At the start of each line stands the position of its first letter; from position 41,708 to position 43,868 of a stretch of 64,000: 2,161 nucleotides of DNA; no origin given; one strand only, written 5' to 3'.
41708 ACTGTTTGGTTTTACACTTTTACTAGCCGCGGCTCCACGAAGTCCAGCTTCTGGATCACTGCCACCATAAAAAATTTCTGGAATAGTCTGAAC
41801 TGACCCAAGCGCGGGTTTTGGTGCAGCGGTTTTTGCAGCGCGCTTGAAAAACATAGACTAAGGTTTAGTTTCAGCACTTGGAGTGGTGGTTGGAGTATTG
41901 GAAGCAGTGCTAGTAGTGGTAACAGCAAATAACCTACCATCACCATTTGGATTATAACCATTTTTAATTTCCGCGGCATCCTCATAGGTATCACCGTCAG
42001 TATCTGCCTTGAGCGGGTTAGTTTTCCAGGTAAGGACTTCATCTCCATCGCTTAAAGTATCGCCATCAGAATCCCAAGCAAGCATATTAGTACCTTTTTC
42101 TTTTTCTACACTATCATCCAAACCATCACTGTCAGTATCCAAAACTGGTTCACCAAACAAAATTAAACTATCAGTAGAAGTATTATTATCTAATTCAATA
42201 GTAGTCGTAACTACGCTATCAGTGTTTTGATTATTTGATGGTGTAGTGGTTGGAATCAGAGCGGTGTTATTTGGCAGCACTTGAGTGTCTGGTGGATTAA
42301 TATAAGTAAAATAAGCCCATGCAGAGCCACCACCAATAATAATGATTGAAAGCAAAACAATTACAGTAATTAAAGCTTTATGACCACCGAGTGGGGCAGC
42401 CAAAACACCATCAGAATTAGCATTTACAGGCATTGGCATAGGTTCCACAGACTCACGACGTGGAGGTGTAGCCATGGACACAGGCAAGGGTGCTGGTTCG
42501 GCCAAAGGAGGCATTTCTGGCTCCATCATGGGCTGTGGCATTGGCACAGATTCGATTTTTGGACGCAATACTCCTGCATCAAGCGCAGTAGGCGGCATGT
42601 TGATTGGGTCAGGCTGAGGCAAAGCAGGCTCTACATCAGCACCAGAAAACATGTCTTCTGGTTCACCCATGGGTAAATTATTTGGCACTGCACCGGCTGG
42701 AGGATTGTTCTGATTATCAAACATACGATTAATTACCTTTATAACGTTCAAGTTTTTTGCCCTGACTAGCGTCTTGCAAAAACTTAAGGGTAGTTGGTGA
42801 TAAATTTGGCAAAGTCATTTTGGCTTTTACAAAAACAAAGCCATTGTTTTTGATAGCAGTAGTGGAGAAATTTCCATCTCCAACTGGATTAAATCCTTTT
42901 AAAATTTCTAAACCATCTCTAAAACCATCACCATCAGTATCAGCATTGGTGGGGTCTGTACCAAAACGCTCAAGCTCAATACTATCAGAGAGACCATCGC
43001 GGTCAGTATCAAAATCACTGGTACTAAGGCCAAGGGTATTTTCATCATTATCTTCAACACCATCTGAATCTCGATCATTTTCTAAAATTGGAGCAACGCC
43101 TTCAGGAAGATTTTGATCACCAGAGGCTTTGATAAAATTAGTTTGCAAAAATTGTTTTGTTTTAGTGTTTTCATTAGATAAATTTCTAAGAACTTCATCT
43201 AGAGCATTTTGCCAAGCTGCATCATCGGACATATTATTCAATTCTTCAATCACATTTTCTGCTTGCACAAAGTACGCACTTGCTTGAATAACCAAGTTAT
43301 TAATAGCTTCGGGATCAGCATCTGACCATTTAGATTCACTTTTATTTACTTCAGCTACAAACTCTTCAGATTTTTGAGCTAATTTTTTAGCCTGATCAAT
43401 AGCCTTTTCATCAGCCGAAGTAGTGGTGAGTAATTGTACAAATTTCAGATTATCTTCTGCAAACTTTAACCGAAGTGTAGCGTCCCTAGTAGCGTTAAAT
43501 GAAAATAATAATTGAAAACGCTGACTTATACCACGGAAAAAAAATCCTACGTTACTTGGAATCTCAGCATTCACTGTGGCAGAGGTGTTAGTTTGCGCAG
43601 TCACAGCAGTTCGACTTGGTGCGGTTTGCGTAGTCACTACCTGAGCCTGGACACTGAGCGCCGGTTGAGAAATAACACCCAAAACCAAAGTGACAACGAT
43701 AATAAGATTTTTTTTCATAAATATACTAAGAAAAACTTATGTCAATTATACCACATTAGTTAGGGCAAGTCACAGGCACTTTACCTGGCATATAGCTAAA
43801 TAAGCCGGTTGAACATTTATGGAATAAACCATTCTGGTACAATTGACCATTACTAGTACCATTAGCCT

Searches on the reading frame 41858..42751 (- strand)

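Call 102: search_protein_families(library=pfam, proteins=[window:41858-42751:-], max_evalue=0.001)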
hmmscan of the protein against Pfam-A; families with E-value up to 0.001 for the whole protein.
window:41858-42751:- (297 aa): 1 family
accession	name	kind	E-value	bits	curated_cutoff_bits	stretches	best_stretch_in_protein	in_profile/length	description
PF18884.5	TSP3_bac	-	3.4e-07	30.4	25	1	227-249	1-22/22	Bacterial TSP3 repeat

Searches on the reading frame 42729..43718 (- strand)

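Call 102: search_protein_families(library=pfam, proteins=[window:42729-43718:-], max_evalue=0.001)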
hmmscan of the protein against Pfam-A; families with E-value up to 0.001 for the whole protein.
window:42729-43718:- (329 aa): 1 family
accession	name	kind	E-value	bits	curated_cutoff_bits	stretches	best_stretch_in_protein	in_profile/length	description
PF18884.5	TSP3_bac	-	3e-08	33.8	25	1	237-259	1-22/22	Bacterial TSP3 repeat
